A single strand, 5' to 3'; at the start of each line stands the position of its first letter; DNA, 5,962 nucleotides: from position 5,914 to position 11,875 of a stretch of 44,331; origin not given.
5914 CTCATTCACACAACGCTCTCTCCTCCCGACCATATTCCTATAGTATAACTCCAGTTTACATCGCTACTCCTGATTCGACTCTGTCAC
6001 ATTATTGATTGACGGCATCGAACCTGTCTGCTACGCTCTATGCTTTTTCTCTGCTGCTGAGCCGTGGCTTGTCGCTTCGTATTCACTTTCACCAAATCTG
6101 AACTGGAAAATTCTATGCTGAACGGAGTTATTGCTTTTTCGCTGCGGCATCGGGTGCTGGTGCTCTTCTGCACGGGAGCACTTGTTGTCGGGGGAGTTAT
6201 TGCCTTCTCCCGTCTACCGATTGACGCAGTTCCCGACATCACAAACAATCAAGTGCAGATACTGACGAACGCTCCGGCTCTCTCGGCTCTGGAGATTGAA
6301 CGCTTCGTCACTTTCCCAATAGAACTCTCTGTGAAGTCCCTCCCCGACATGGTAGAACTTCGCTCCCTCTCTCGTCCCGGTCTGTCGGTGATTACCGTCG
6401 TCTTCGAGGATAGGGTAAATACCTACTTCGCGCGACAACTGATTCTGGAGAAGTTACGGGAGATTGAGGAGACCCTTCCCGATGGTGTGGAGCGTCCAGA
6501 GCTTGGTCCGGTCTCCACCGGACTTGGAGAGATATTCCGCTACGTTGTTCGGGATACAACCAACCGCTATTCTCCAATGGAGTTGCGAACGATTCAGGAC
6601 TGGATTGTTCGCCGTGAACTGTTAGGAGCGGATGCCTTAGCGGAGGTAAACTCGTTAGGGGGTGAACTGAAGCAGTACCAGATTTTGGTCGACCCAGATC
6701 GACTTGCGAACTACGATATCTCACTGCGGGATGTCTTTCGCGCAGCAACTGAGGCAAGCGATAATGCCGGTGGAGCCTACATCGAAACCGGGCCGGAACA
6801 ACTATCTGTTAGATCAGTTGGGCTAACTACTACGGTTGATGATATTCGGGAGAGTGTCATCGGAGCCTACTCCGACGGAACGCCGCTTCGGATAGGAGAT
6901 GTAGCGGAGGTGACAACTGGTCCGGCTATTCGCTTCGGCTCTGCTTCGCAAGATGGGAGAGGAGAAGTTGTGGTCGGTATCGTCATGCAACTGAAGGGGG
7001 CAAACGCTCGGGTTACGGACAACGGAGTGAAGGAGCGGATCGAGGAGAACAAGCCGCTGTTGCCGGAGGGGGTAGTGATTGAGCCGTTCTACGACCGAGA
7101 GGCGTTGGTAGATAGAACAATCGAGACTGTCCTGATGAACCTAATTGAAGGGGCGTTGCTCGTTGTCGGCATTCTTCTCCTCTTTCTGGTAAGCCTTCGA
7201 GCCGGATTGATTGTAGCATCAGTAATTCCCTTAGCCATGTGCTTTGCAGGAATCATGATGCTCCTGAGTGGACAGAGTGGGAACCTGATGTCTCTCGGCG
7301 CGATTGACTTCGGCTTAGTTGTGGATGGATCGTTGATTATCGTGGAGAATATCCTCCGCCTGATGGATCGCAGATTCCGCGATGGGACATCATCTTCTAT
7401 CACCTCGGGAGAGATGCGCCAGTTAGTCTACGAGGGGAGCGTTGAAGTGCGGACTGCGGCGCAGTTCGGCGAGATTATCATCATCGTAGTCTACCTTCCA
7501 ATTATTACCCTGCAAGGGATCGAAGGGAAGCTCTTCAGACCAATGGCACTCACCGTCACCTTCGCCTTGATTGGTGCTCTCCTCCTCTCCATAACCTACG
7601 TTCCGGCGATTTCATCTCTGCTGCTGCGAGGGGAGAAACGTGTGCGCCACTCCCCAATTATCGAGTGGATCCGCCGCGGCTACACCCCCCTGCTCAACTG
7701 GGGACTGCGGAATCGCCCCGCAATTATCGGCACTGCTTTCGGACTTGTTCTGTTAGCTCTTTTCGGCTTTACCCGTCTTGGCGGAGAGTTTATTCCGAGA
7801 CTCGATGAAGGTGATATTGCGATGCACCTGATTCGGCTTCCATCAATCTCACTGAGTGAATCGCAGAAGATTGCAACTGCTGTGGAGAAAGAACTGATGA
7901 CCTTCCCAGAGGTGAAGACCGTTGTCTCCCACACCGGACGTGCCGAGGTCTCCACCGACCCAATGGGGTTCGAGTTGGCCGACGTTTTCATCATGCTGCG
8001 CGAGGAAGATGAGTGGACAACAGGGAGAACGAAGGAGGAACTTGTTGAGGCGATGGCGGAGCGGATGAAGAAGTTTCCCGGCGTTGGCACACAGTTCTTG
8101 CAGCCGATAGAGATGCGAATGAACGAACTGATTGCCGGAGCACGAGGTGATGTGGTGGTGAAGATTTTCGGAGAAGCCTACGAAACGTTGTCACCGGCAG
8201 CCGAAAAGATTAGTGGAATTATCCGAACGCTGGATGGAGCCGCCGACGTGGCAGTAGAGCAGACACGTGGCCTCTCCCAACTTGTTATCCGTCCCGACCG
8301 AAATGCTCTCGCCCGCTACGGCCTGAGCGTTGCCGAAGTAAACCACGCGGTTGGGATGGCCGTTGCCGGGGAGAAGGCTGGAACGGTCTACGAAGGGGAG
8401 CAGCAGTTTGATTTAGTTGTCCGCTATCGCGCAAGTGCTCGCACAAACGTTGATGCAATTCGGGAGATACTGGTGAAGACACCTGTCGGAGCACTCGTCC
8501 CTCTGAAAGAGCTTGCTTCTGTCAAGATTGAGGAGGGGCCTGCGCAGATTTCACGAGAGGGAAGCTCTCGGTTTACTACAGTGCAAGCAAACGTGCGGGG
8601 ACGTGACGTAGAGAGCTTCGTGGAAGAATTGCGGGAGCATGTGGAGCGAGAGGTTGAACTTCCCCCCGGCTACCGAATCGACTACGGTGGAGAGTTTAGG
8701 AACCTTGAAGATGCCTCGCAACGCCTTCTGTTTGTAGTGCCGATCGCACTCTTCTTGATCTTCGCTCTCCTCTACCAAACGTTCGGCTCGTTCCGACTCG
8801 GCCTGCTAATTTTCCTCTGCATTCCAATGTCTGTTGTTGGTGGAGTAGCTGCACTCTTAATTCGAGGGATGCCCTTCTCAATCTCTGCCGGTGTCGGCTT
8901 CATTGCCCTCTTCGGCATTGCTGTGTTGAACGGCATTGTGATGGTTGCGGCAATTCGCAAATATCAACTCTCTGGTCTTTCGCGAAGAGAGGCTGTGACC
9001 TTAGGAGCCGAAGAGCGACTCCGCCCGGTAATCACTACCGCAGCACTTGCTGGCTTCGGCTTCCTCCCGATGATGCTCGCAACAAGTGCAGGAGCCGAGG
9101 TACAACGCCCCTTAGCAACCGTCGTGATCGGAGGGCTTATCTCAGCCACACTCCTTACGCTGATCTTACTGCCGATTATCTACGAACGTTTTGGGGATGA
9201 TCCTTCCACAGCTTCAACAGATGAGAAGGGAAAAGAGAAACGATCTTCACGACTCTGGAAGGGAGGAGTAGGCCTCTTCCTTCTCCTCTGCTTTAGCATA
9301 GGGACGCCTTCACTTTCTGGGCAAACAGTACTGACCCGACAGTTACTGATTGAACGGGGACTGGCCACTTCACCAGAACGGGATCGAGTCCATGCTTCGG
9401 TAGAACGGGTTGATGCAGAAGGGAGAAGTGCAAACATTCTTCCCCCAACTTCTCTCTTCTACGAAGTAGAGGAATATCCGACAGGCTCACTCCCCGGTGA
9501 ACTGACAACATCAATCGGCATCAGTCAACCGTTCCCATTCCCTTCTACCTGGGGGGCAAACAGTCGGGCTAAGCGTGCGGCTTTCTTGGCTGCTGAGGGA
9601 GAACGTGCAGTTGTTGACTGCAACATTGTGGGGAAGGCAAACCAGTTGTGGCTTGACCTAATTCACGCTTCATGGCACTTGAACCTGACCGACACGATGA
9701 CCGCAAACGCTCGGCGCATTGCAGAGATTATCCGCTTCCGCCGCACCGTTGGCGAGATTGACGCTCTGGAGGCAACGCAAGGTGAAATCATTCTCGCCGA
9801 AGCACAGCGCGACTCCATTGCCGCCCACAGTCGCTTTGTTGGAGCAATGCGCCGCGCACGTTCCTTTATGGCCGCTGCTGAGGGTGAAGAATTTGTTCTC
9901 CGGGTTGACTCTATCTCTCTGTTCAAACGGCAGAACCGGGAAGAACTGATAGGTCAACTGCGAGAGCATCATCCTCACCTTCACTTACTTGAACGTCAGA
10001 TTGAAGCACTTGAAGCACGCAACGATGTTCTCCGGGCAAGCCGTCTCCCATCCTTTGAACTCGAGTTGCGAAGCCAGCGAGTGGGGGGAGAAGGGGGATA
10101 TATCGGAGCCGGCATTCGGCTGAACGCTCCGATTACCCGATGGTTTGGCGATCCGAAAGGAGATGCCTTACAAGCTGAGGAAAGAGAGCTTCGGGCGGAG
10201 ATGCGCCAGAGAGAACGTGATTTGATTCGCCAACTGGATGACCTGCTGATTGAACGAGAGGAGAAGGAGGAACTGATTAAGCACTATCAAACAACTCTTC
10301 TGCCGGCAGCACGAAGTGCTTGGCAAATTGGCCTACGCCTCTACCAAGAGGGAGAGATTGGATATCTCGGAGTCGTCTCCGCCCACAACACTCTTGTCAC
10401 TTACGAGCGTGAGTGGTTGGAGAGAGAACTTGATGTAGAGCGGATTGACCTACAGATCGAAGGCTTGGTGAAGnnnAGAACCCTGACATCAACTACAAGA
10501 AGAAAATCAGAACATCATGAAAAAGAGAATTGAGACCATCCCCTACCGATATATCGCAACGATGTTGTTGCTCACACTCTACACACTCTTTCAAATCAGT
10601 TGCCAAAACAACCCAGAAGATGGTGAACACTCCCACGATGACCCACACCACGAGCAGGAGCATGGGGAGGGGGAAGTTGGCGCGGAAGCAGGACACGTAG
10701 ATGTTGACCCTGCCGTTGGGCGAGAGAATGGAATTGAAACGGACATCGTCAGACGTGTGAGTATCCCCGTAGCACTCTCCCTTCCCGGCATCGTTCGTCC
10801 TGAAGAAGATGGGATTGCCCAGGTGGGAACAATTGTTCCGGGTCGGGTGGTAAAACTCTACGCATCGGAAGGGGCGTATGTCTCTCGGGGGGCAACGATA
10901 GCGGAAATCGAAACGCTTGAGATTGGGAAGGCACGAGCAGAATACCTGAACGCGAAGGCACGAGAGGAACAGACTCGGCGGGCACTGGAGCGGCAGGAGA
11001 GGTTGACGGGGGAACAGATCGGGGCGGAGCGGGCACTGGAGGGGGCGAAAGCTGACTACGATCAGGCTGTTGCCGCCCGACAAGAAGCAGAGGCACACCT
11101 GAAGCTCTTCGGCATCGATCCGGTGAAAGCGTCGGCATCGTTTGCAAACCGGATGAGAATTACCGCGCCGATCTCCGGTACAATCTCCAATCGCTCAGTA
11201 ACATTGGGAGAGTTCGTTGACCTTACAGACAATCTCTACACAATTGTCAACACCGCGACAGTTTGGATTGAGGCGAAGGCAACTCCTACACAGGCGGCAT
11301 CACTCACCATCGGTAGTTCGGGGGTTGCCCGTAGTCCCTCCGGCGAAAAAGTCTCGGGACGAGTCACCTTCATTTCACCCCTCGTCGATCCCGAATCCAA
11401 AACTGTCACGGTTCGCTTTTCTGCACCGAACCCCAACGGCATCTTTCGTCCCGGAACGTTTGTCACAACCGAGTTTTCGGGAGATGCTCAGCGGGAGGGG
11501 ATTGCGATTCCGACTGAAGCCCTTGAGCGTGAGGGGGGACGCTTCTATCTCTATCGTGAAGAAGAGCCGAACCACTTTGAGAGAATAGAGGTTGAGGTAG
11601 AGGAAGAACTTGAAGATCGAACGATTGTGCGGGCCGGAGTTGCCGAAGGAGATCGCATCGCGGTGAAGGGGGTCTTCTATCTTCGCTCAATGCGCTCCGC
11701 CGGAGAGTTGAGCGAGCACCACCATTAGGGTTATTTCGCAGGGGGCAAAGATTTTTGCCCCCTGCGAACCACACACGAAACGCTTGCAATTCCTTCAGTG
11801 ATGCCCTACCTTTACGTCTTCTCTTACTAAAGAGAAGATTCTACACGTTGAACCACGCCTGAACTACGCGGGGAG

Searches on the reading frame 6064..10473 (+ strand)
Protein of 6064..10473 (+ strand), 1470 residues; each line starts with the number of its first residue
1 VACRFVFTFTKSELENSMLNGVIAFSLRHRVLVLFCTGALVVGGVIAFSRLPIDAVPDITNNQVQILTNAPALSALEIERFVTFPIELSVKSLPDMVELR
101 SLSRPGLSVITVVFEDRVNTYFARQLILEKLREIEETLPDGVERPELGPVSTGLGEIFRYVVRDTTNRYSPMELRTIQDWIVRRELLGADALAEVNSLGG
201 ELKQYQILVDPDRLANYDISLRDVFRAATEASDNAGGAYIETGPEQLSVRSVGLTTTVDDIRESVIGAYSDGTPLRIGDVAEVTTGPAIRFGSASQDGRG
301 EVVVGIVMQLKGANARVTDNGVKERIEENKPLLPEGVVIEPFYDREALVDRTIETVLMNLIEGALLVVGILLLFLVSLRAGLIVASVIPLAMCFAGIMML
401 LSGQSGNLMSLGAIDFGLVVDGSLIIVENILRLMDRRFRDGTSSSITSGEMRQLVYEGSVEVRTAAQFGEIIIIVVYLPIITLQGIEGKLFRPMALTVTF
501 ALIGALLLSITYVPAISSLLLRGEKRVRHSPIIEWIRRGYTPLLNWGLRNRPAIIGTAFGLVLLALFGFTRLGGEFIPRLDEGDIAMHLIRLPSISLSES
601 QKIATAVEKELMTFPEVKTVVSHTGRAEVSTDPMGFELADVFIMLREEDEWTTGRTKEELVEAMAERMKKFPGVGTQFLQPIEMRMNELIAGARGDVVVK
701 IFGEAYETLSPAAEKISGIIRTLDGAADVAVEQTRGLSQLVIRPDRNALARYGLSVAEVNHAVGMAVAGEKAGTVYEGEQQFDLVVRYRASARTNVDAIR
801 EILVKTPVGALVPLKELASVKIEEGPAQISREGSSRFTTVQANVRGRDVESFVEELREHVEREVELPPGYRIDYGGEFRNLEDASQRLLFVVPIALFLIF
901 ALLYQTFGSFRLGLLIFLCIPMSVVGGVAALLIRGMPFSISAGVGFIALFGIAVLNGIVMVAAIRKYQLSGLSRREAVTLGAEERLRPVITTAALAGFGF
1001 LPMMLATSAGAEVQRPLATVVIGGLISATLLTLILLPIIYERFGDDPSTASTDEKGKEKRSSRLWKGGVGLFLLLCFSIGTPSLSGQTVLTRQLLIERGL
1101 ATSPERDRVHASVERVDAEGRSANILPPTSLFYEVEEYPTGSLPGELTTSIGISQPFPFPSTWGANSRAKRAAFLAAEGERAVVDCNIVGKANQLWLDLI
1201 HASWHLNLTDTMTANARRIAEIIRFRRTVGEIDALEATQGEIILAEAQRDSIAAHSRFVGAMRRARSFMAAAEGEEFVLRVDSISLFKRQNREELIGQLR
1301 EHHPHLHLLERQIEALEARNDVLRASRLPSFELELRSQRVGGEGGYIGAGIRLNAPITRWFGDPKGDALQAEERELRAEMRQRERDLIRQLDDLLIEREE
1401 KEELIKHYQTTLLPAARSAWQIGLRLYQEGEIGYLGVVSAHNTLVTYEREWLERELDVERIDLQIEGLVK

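Call 19: search_protein_families(library=pfam, proteins=[window:6064-10473:+], max_evalue=0.01)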
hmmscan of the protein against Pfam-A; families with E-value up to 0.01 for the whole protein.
window:6064-10473:+ (1470 aa): 3 families
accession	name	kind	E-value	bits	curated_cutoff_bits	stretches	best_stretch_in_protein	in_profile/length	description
PF00873.25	ACR_tran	-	6.8e-278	925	28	1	23-1041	2-1018/1021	AcrB/AcrD/AcrF family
PF02321.23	OEP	-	6e-22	78.8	22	2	1293-1468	2-185/187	Outer membrane efflux protein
PF03176.21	MMPL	-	7e-07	28.9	20.5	1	839-1065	91-319/333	MMPL family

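Call 61: search_protein_families(library=ncbifam, proteins=[window:6064-10473:+], max_evalue=0.001)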
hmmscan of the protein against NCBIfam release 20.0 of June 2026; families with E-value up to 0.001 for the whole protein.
window:6064-10473:+ (1470 aa): 12 families
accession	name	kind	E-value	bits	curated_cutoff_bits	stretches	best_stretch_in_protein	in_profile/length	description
TIGR00914.1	2A0601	subfamily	0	1168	701.45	1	18-1042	1-1034/1051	CusA/CzcA family heavy metal efflux RND transporter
NF033617.1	RND_permease_2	subfamily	2.8e-150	502.3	1250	1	26-1042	4-1006/1009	multidrug efflux RND transporter permease subunit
NF000282.2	RND_permease_1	subfamily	2.2e-117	393.4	1250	1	40-1040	18-1024/1029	multidrug efflux RND transporter permease subunit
TIGR00915.1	2A0602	subfamily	6.8e-98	328.8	940.35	1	39-1040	18-1025/1050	efflux RND transporter permease subunit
NF007905.0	PRK10614.1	equivalog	2.1e-87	293.9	1774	1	30-1043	11-1008/1025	multidrug efflux RND transporter permease subunit MdtC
NF007131.0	PRK09577.1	equivalog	1.6e-82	277.8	1768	1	39-1044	18-1023/1045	multidrug efflux RND transporter permease subunit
NF007798.0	PRK10503.1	equivalog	2.1e-81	273.9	1584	1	27-1044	18-1023/1040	MdtB/MuxB family multidrug efflux RND transporter permease subunit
NF007133.0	PRK09579.1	equivalog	1.5e-78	264.4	1763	1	27-1044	8-1003/1017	multidrug efflux RND transporter permease subunit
NF007842.1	PRK10555.1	equivalog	5.8e-71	239.6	1854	1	40-1040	19-1023/1036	multidrug efflux RND transporter permease AcrD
NF011706.2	PRK15127.1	equivalog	2.2e-51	174.8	2150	1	40-1040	19-1026/1049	multidrug efflux RND transporter permease subunit AcrB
NF000037.1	RND_perm_OqxB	exception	2.5e-51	174.6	2200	1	40-1040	21-1031/1050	multidrug efflux RND transporter permease subunit OqxB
TIGR00921.1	2A067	subfamily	1.2e-08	33.5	351.9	1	847-1043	150-346/733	hydrophobe/amphiphile efflux-3 (HAE3) family transporter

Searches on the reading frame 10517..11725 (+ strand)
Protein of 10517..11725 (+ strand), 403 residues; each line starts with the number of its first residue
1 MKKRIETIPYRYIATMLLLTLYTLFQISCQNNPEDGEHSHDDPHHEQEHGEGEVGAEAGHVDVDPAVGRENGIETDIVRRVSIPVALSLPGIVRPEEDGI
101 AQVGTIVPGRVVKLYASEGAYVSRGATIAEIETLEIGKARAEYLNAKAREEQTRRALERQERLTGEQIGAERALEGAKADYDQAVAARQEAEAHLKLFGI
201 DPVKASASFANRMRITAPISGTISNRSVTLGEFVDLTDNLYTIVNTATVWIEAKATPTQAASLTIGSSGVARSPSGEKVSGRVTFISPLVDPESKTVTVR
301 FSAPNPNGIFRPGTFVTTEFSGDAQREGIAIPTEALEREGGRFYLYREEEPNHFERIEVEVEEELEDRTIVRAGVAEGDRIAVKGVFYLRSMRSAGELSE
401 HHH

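Call 19: search_protein_families(library=pfam, proteins=[window:10517-11725:+], max_evalue=0.01)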
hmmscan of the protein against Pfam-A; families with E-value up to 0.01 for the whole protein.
window:10517-11725:+ (403 aa): 3 families
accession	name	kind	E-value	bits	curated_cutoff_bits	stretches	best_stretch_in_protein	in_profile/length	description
PF16576.10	HlyD_D23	-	1.6e-37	129.3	30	1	86-316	5-214/214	Barrel-sandwich domain of CusB or HlyD membrane-fusion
PF13437.12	HlyD_3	-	1e-19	71.6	22.2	1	215-311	2-104/106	HlyD family secretion protein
PF13533.13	Biotin_lipoyl_2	-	0.0034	17.6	29.8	0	105-132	5-32/32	Biotin-lipoyl like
